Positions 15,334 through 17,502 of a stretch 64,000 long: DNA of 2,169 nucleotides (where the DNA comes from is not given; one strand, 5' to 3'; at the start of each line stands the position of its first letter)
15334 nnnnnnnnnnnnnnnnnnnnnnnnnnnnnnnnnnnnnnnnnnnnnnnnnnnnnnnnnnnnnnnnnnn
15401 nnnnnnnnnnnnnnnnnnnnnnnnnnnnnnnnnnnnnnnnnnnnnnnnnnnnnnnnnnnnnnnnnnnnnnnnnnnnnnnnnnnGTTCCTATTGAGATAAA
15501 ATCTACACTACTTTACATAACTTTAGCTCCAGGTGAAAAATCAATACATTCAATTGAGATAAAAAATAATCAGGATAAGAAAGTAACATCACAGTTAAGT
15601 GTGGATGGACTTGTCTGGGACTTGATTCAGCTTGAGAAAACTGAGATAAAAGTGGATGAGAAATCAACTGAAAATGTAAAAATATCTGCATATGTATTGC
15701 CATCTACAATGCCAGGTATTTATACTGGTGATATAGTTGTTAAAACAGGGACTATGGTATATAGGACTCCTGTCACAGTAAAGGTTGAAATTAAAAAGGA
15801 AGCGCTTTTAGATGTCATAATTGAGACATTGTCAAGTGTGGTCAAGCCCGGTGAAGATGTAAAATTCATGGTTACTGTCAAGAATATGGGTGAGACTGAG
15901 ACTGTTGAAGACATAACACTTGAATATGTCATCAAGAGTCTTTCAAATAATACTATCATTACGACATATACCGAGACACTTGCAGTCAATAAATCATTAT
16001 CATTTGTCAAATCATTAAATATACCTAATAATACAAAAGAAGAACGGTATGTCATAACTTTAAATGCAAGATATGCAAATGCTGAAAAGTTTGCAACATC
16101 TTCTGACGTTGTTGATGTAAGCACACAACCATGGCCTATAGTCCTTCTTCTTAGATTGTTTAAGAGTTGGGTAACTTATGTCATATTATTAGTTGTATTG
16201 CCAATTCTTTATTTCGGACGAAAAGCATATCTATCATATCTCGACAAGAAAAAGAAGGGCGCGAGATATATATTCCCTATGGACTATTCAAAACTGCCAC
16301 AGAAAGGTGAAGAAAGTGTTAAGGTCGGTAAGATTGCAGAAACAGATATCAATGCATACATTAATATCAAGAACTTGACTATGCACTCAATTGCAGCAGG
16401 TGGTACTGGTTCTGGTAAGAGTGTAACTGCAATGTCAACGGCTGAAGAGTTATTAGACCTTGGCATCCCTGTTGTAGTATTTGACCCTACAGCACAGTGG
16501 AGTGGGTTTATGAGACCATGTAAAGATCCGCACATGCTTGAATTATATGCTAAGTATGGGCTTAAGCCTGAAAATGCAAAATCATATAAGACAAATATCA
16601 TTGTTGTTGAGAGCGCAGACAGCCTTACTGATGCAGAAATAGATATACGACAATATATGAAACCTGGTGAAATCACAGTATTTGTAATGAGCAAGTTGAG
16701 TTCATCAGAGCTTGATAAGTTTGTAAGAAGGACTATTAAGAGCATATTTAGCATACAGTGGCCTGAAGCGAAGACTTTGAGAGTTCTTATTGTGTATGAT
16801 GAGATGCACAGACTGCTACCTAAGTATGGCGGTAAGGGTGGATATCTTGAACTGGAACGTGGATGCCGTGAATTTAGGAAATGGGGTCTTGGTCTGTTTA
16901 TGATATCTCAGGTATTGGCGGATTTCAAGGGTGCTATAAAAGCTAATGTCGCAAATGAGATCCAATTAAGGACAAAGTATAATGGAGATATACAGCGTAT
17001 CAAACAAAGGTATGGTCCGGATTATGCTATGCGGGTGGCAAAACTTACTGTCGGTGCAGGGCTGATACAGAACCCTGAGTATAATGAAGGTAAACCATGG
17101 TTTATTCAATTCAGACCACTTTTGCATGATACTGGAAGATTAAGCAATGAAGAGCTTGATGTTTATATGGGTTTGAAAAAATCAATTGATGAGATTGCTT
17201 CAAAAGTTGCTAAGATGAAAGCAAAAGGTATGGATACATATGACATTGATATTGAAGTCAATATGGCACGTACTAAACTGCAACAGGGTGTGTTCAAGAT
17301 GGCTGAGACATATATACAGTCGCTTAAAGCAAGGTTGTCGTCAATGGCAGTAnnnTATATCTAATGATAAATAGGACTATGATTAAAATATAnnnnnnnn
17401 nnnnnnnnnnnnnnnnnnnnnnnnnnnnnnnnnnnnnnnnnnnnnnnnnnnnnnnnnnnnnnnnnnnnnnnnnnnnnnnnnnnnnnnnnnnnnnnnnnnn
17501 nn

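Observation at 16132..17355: Giant extracellular glycoprotein fused through a single TM helix to a cytoplasmic HerA/FtsK-like ATPase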

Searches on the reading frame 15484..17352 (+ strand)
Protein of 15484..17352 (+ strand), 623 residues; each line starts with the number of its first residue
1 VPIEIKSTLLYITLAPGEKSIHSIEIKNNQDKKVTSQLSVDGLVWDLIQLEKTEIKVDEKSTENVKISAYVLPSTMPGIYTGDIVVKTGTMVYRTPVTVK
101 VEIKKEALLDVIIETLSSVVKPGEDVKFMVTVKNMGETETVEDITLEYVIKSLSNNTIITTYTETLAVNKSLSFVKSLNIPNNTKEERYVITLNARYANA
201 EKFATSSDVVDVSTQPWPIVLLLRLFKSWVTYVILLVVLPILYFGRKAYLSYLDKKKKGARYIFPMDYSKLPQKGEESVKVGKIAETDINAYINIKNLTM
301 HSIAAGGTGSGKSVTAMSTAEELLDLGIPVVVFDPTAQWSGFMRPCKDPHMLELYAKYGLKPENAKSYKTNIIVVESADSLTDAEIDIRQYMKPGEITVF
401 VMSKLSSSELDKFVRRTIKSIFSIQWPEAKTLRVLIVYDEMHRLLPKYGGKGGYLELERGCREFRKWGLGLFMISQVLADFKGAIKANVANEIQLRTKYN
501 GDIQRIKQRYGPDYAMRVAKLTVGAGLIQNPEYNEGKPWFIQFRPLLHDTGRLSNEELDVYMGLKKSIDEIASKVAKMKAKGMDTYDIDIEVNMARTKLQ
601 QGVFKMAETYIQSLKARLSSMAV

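Call 31: find_related_loci(query=A1, collection=genome_contigs, flank=10000)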
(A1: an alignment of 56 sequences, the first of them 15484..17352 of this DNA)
Query A1 (623 aa) in genome_contigs; peptide patterns used: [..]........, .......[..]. (x = any residue, [..] = any of these).
599 stretches matched a pattern (row limit reached: there are more); 581 encode a relative of the query (tblastn E <= 1e-3); the best 80 are kept; 80 distinct loci.
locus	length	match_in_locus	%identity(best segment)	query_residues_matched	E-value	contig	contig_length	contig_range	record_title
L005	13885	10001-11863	73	1-621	0e+0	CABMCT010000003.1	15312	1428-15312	uncultured archaeon isolate LFW-46 genome assembly, contig: LFW46_11, whole genome shotgun sequence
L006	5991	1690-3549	61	2-622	0e+0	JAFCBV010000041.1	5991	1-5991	MAG: Candidatus Nanohalarchaeota archaeon isolate AB_03_Bin_104 AB_03_Bin_104_scaffold_23524, whole genome shotgun seque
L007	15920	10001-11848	57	3-621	0e+0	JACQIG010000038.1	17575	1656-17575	MAG: Candidatus Aenigmatarchaeota archaeon isolate NC_groundwater_1119_Ag_S-0.1um_53_31 S_p1_S3_coassembly_k141_1118829,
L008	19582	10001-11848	57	3-622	0e+0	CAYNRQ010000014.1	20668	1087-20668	MAG TPA_asm: uncultured archaeon isolate binchicken_co19_608 genome assembly, contig: NODE_4014_length_20668_cov_9.99194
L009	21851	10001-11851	54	1-621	0e+0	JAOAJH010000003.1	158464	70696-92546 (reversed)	MAG: Candidatus Aenigmatarchaeota archaeon isolate SKW179 NODE_3_length_158464_cov_6.163808, whole genome shotgun sequen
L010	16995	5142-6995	55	1-622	0e+0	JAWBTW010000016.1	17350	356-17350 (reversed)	MAG: Candidatus Aenigmatarchaeota archaeon isolate JZ-1_201709_bins_53 JZ-1_201709_bins_53_scaffold_16, whole genome sho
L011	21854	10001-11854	53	1-620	0e+0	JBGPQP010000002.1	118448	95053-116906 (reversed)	MAG: Candidatus Aenigmatarchaeota archaeon isolate OBJ1_062018_150_3 k141_5940_length_118448_cov_11.1251, whole genome s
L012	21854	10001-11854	55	1-622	0e+0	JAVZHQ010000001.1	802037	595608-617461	MAG: Candidatus Aenigmatarchaeota archaeon isolate DRTY-6_201808_bins_93 DRTY-6_201808_bins_93_scaffold_1, whole genome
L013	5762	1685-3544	54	1-622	0e+0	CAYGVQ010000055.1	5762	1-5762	MAG TPA_asm: uncultured archaeon isolate ERP119294_co3_274 genome assembly, contig: NODE_15243_length_5762_cov_9.340284,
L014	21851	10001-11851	52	1-621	0e+0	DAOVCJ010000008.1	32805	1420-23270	MAG TPA_asm: Candidatus Aenigmatarchaeota archaeon isolate CSMAG_1028 CSMAG_1028_k141_3555244_length_32805_cov_13.9904,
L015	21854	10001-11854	54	1-621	0e+0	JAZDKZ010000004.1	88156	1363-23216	MAG: Candidatus Aenigmatarchaeota archaeon isolate MEGAHIT-group-0.557 k141_14539995, whole genome shotgun sequence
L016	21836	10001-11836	53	5-618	0e+0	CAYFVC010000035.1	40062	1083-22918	MAG TPA_asm: uncultured archaeon isolate ERP108616_co1_107 genome assembly, contig: k119_113193, whole genome shotgun se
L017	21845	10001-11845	54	1-618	0e+0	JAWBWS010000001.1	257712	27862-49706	MAG: Candidatus Aenigmatarchaeota archaeon isolate JZ-1_201803_bins_66 JZ-1_201803_bins_66_scaffold_1, whole genome shot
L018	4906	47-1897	53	1-621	0e+0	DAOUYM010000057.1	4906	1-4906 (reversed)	MAG TPA_asm: Candidatus Aenigmatarchaeota archaeon isolate CSMAG_927 CSMAG_927_k141_5250493_length_4906_cov_9.9584, whol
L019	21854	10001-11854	54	1-620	0e+0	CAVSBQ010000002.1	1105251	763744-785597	MAG: Candidatus Aenigmarchaeota archaeon isolate MFD04408.bin.2.45 genome assembly, contig: contig_22876, whole genome s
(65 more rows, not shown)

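Call 41: predict_structure(alignment_id=A1)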
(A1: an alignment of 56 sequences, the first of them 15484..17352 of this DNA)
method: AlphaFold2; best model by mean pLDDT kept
length: 623 residues; sequences in the alignment: 56
mean_pLDDT: 87.0   pTM: 0.62
mean pLDDT of the five models: 87.0, 86.7, 86.3, 85.1, 83.0
residues with pLDDT >= 90: 240; 70-90: 357; 50-70: 24; < 50: 2
segments of 3 or more residues with pLDDT < 50: none
pLDDT, mean of each block of 10 residues (from residue 1): 82 85 88 89 89 88 89 85 88 89 79 88 90 82 88 88 87 91 89 85 88 77 79 86 92 79 77 90 89 90 87 92 95 94 93 90 94 83 69 94 89 89 89 94 84 86 90 84 66 85 85 85 87 88 93 91 92 89 88 92 91 88 69
secondary structure, 60 per line:
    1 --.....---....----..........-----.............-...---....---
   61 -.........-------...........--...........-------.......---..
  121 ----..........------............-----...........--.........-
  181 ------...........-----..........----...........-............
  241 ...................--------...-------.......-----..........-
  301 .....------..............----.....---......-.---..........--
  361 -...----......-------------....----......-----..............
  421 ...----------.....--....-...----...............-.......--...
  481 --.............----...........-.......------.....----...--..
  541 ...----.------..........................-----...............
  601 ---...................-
elements in order: E3-7 E11-14 E19-28 E34-42 H43-46 E48-50 E54-57 E62-70 E78-88 E91-101 E109-115 E125-134 E141-152 E158-168 E171-179 E187-197 E203-212 H217-227 H229-259 E278-284 E290-294 H295-299 E301-305 H312-325 E330-334 H338-343 H349-358 E369-374 H388-391 E396-401 H407-423 E434-438 H441-444 H453-467 E469-475 H483-488 E489-495 H500-510 H512-518 E525-529 E539-543 H555-580 H586-600 H604-622

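Call 44: fold_search(model_id=the predicted structure, library=pdb)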
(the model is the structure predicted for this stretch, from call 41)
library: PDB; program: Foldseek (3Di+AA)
matches with E <= 10: 1951; with E <= 0.001: 971
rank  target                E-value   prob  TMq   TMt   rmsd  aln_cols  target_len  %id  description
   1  4d2i_B                6.7e-13  1.00  0.33  0.44  34.0       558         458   13  Crystal structure of the HerA hexameric DNA translocase from Sulfolobus solfataricus bound to AMP-PNP (released 2014-12-03)
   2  4d2i_A                7.5e-13  1.00  0.34  0.45  33.3       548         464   15  Crystal structure of the HerA hexameric DNA translocase from Sulfolobus solfataricus bound to AMP-PNP (released 2014-12-03)
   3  9i25_C                1.2e-12  1.00  0.15  0.37  16.9       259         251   14  WxLIP from Enterococcus faecium locus A bound to long WxL (released 2026-01-28)
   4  9i1y_A                2.7e-12  1.00  0.16  0.36  18.6       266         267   14  WxLIP from Enterococcus faecium (released 2026-01-28)
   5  9i1y_B                6.3e-12  1.00  0.15  0.34  17.4       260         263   15  WxLIP from Enterococcus faecium (released 2026-01-28)
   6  8xav_A                6.3e-12  1.00  0.33  0.36  31.8       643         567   12  Cryo-EM structure of an anti-phage defense complex (released 2024-06-05)
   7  4kkp_B                6.6e-12  1.00  0.14  0.34  23.9       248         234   15  Crystal structure of Vibrio cholerae RbmA (crystal form 2) (released 2013-05-22)
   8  8xau_A                7.8e-12  1.00  0.34  0.37  34.3       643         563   12  Cryo-EM structure of HerA (released 2024-06-05)
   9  9x1m_A                7.8e-12  1.00  0.33  0.36  39.2       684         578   14  The cryo-EM structure of HerA-NurA complex with AMPPNP and dsDNA from Thermococcus kodakarensis (released 2026-02-04)
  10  4kkq_A                8.3e-12  1.00  0.14  0.36  23.7       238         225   18  Crystal structure of Vibrio cholerae RbmA (crystal form 1) (released 2013-05-22)
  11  8wiv_D                1.1e-11  1.00  0.32  0.33  34.5       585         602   13  Cryo-EM structure of a bacterial protein (released 2024-09-11)
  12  8woc_A                1.6e-11  1.00  0.31  0.53  33.4       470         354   15  Cryo-EM structure of SIR2/HerA complex (released 2024-09-11)
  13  4be6_A                1.8e-11  1.00  0.15  0.38  23.5       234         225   18  V. cholera biofilm scaffolding protein RbmA (released 2013-12-18)
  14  8wod_D                2.7e-11  1.00  0.33  0.41  33.6       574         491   14  Cryo-EM structure of SIR2/HerA complex (released 2024-09-11)
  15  8jmw_A                3.3e-11  1.00  0.15  0.18  12.9       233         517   14  Fibril form of serine peptidase Vpr (released 2023-12-06)
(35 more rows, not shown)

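Call 56: search_protein_families(library=ncbifam, proteins=[window:15484-17352:+], max_evalue=0.01)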
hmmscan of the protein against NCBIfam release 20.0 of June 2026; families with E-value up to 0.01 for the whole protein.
window:15484-17352:+ (623 aa): 10 families
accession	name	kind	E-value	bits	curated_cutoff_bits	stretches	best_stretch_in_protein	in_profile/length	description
NF040937.1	HerA_Thermprot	equivalog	3.7e-11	42.1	800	2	277-335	118-176/487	DNA double-strand break repair helicase HerA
NF053655.1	CedD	equivalog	1.3e-09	37.3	600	1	279-339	199-261/527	DNA-translocating ATPase CedD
NF053671.1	bindosome_BasC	exception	2.1e-06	27.7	260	1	149-211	76-139/140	bindosome assembly system protein BasC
NF033849.1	ser_rich_anae_1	subfamily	1.1e-05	23.1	650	1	296-373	756-839/1163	serine-rich protein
NF040819.1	helicase_HerA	equivalog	6.1e-05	21.7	970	0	414-497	386-467/561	DNA double-strand break repair helicase HerA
TIGR02746.1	TraC-F-type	equivalog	0.00022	19.3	567.05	0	432-489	640-696/800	type IV secretion system protein TraC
NF042944.1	HerA_antiphage_2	equivalog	0.0016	17.3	850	1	419-513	414-510/576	anti-phage-associated helicase HerA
NF042943.1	HerA_antiphage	equivalog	0.0051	15.4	800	0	273-334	129-192/566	anti-phage-associated helicase HerA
TIGR02759.1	TraD_Ftype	equivalog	0.0054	15.5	521.35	1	195-339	77-216/566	type IV conjugative transfer system coupling protein TraD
TIGR03743.1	SXT_TraD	subfamily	0.0084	14.6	366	0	284-335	160-211/636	conjugative transfer system coupling protein TraD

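Call 81: search_protein_families(library=pfam, proteins=[window:15484-17352:+], max_evalue=1)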
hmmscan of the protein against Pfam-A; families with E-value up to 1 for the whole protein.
window:15484-17352:+ (623 aa): 15 families
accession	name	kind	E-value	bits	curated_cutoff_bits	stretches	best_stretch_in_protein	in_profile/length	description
PF01935.23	DUF87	-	5.7e-11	43.4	23.2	1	279-363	1-69/220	Helicase HerA, central domain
PF05872.18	HerA_C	-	4.3e-06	26.1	22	1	288-361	10-84/502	Helicase HerA-like C-terminal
PF04851.21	ResIII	-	0.0021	18.4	22.5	1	296-444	20-137/164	Type III restriction enzyme, res subunit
PF12846.13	AAA_10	-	0.005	16.4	27.5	1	300-348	22-70/362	AAA-like domain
PF01580.24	FtsK_SpoIIIE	-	0.0054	16.6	24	1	278-317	19-57/221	FtsK/SpoIIIE family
PF01835.25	MG2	-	0.017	15.9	32.8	1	119-200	10-87/96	MG2 domain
PF22680.2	Glyco_hydro_123_N_2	-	0.019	15.2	27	1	42-87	97-141/142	Glycoside hydrolase 123 N-terminal domain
PF01656.29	CbiA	-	0.029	14.7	25.4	1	302-502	2-86/125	CobQ/CobB/MinD/ParA nucleotide binding domain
PF00270.35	DEAD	-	0.068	13.3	26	0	301-336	16-54/167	DEAD/DEAH box helicase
PF09500.16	YiiD_C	-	0.097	13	27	1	81-150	73-142/144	Putative thioesterase (yiiD_Cterm)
PF10633.15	NPCBM_assoc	-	0.11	13.2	24.4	1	121-197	2-77/78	NPCBM-associated, NEW3 domain of alpha-galactosidase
PF23673.1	DUF7154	-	0.12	13.3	27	1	122-200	21-96/108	Domain of unknown function (DUF7154)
PF02837.24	Glyco_hydro_2_N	-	0.14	12.5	28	0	367-406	97-137/169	Glycosyl hydrolases family 2, sugar binding domain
PF14524.12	Wzt_C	-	0.16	12.4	30.4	1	100-173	9-83/143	Wzt C-terminal domain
PF16116.10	DUF4832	-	0.19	11.9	29.2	1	114-199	112-201/216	Domain of unknown function (DUF4832)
